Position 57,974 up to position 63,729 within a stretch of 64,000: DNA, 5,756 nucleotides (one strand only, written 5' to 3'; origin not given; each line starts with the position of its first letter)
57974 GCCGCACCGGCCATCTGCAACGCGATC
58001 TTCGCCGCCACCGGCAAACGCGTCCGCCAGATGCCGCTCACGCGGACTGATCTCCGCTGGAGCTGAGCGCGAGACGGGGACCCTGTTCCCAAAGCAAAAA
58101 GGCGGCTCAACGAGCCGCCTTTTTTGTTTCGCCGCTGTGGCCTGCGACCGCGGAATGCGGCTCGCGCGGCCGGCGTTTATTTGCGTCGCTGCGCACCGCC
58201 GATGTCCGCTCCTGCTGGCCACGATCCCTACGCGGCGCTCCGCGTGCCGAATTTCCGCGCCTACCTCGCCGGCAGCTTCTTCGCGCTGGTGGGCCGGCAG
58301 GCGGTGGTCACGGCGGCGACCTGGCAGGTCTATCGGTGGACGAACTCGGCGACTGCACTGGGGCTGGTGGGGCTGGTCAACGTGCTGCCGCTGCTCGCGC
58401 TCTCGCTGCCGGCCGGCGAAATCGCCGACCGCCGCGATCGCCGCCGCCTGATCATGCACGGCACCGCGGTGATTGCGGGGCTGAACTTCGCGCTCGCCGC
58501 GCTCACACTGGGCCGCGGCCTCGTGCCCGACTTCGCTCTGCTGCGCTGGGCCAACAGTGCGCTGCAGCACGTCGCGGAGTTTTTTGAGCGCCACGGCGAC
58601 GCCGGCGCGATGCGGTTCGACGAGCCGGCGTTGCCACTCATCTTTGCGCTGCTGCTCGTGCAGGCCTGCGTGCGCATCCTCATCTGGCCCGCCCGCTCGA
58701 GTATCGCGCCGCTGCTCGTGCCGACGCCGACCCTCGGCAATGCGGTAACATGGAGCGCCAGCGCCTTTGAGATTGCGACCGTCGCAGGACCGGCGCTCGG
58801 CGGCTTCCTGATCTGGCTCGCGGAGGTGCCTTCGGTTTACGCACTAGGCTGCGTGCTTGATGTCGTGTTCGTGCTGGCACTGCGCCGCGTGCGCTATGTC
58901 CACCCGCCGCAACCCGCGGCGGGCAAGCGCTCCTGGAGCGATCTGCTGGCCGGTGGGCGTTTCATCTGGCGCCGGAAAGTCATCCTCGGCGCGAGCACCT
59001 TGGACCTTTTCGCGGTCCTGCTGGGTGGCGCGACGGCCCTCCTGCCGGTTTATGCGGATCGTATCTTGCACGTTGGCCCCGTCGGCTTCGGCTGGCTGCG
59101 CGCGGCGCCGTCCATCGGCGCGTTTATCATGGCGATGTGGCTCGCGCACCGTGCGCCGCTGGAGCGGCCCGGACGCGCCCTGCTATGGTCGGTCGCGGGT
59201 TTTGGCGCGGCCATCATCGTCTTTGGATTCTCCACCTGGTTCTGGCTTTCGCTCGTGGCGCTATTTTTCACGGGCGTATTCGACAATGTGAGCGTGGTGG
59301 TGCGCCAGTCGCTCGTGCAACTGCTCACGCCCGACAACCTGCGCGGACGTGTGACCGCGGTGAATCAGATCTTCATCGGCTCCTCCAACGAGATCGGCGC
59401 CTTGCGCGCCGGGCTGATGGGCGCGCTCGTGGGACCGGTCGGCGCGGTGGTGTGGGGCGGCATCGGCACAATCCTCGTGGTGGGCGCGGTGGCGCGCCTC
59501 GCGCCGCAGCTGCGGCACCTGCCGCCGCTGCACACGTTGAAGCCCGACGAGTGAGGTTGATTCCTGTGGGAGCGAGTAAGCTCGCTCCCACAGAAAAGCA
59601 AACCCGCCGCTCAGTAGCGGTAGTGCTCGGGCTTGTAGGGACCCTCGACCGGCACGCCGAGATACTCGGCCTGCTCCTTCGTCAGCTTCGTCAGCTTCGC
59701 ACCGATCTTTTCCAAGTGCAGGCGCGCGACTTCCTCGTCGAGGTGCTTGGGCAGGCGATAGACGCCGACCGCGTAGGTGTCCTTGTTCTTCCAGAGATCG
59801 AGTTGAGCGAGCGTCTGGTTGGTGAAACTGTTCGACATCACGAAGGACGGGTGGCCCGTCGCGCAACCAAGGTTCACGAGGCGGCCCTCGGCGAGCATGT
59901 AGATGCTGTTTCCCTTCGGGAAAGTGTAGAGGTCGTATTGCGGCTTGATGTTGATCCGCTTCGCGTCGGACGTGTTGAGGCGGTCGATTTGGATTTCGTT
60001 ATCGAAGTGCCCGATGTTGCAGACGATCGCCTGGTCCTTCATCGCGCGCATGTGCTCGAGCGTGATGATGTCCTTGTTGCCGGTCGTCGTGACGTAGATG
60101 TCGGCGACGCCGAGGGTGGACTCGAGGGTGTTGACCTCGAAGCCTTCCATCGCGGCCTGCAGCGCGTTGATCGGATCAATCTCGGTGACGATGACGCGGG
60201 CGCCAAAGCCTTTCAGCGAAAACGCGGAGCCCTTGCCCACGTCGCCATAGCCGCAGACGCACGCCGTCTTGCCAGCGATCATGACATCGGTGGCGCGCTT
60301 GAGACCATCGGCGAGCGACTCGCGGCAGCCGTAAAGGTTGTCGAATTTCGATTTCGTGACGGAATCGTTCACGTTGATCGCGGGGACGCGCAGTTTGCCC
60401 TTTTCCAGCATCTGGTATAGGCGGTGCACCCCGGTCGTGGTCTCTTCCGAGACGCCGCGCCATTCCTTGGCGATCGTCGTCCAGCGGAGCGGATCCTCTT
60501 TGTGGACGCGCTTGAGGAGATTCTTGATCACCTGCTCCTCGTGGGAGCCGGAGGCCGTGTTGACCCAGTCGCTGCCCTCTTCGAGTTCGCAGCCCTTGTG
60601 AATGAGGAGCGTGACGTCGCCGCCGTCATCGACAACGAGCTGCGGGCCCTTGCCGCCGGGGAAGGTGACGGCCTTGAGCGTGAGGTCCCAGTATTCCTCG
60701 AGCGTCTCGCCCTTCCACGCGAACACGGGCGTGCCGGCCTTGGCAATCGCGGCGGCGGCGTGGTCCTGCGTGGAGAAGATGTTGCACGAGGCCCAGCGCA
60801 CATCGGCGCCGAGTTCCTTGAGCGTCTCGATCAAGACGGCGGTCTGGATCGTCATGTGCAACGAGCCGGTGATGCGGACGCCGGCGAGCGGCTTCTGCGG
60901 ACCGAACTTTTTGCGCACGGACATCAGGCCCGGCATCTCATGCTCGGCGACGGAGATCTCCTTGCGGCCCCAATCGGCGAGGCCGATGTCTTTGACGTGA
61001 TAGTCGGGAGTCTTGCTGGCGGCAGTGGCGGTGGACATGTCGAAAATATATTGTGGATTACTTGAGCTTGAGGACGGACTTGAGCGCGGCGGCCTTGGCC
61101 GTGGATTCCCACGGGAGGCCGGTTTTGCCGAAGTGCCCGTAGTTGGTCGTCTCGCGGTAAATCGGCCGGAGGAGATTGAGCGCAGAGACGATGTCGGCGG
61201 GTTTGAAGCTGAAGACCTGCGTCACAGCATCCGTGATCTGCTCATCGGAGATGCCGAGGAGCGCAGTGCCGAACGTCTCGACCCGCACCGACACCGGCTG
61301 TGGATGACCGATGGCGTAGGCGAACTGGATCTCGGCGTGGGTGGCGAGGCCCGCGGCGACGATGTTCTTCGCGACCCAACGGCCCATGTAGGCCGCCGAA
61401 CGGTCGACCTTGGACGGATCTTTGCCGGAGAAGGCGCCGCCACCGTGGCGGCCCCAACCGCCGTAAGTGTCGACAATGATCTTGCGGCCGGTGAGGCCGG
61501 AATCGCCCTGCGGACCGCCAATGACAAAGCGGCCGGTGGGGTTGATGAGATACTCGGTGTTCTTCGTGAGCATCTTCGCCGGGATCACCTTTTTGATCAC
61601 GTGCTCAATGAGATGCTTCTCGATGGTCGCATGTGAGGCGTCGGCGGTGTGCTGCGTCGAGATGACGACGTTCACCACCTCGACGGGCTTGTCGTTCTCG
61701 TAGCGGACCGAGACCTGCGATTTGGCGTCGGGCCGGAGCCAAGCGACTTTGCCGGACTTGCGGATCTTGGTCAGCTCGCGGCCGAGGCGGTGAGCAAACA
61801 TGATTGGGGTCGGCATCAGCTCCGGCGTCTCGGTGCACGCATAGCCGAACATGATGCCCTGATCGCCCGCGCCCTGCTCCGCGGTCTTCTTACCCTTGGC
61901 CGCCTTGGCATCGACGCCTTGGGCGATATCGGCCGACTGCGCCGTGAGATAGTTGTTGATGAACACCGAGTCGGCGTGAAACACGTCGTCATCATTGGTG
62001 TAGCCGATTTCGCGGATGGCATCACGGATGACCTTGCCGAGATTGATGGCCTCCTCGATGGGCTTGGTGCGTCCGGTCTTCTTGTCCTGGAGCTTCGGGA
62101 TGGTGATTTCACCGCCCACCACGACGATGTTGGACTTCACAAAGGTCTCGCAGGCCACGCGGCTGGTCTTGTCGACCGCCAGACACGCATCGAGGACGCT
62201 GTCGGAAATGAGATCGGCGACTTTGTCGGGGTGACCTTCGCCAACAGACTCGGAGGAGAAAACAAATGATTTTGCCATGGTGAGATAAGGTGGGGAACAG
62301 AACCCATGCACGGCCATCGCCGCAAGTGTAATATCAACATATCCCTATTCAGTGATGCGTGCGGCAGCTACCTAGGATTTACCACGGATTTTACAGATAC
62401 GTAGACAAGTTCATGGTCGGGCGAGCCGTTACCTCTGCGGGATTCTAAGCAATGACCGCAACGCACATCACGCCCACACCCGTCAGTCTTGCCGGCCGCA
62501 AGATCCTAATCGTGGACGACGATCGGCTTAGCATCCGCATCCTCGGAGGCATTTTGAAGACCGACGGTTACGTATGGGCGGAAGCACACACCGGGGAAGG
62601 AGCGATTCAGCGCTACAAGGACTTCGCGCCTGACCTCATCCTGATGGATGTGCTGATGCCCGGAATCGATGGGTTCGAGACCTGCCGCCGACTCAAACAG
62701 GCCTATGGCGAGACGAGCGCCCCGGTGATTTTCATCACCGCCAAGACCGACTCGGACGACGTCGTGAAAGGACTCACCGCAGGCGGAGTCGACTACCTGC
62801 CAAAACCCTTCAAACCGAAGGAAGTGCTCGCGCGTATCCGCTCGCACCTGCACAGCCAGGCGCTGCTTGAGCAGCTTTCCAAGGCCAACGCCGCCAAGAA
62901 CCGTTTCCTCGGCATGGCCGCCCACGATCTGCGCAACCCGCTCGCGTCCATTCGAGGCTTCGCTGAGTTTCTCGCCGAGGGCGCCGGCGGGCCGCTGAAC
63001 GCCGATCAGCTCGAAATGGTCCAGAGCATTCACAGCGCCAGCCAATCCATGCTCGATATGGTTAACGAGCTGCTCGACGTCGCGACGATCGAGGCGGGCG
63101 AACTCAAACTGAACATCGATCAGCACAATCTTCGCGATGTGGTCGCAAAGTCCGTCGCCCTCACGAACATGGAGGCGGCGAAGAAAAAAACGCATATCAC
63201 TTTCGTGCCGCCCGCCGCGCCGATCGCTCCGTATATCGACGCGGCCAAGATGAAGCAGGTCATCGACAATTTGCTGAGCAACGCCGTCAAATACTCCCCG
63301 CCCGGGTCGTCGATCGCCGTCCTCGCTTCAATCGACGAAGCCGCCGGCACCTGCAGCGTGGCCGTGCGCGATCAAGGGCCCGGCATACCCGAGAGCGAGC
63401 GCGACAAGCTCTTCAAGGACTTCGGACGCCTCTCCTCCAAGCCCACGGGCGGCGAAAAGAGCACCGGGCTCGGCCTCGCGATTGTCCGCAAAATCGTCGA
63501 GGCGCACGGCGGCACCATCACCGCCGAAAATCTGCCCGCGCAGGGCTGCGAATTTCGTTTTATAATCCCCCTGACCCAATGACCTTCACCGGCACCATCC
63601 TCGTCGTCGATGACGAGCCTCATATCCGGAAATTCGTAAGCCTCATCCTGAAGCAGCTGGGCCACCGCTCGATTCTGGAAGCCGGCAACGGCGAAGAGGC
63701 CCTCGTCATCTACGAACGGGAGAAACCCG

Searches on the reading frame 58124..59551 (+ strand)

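Call 104: search_protein_families(library=pfam, proteins=[window:58124-59551:+], max_evalue=0.00001)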
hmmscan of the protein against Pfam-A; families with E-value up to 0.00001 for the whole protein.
window:58124-59551:+ (476 aa): 2 families
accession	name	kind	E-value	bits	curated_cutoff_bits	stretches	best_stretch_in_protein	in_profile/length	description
PF07690.21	MFS_1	-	7e-24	84.8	33.4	1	49-422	3-343/347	Major Facilitator Superfamily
PF05977.19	MFS_3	-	3.9e-23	82.1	27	2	172-456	105-390/524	Transmembrane secretion effector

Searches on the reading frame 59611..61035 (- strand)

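Call 104: search_protein_families(library=pfam, proteins=[window:59611-61035:-], max_evalue=0.00001)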
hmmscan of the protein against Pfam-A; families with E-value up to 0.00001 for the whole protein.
window:59611-61035:- (474 aa): 3 families
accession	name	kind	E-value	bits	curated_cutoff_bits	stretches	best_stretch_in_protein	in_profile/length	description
PF05221.23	AdoHcyase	-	1.9e-151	503.8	25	1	11-473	1-299/299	S-adenosyl-L-homocysteine hydrolase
PF00670.27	AdoHcyase_NAD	-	5.9e-81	270.8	27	1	233-394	1-162/162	S-adenosyl-L-homocysteine hydrolase, NAD binding domain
PF02826.25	2-Hacid_dh_C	-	4.3e-10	39.7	25.1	1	251-342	32-127/178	D-isomer specific 2-hydroxyacid dehydrogenase, NAD binding domain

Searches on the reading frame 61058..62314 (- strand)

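Call 104: search_protein_families(library=pfam, proteins=[window:61058-62314:-], max_evalue=0.00001)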
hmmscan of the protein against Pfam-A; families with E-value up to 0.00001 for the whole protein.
window:61058-62314:- (418 aa): 3 families
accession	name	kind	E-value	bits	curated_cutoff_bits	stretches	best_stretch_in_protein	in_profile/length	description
PF02773.21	S-AdoMet_synt_C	-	2.3e-64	215.9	25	1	265-403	1-137/138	S-adenosylmethionine synthetase, C-terminal domain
PF02772.21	S-AdoMet_synt_M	-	2.1e-49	167.1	29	1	146-263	1-120/120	S-adenosylmethionine synthetase, central domain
PF00438.25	S-AdoMet_synt_N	-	6.9e-32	110.4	33.1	1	17-128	2-99/99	S-adenosylmethionine synthetase, N-terminal domain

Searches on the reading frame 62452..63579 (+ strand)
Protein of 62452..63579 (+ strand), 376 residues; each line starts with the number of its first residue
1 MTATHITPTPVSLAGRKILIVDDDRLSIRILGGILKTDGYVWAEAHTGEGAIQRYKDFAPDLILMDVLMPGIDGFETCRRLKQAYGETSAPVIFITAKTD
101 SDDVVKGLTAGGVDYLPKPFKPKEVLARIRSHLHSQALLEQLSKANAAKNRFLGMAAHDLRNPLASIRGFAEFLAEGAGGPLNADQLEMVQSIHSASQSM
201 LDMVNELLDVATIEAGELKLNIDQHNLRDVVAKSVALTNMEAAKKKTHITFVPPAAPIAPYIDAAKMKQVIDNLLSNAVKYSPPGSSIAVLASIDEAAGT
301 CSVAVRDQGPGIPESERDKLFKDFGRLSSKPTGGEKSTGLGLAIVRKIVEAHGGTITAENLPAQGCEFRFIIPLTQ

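Call 104: search_protein_families(library=pfam, proteins=[window:62452-63579:+], max_evalue=0.00001)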
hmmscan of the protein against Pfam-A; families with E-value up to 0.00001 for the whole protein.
window:62452-63579:+ (376 aa): 4 families
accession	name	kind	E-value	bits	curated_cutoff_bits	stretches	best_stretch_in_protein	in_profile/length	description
PF00072.30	Response_reg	-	8.1e-30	103.7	30.2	1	18-130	1-111/111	Response regulator receiver domain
PF02518.31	HATPase_c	-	3.4e-28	98.7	26.4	1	263-375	2-110/111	Histidine kinase-, DNA gyrase B-, and HSP90-like ATPase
PF00512.31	HisKA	-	9.5e-20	70.9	26.9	1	148-216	1-66/66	His Kinase A (phospho-acceptor) domain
PF13581.12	HATPase_c_2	-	6.7e-06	26.6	27.4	0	265-351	30-111/127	Histidine kinase-like ATPase domain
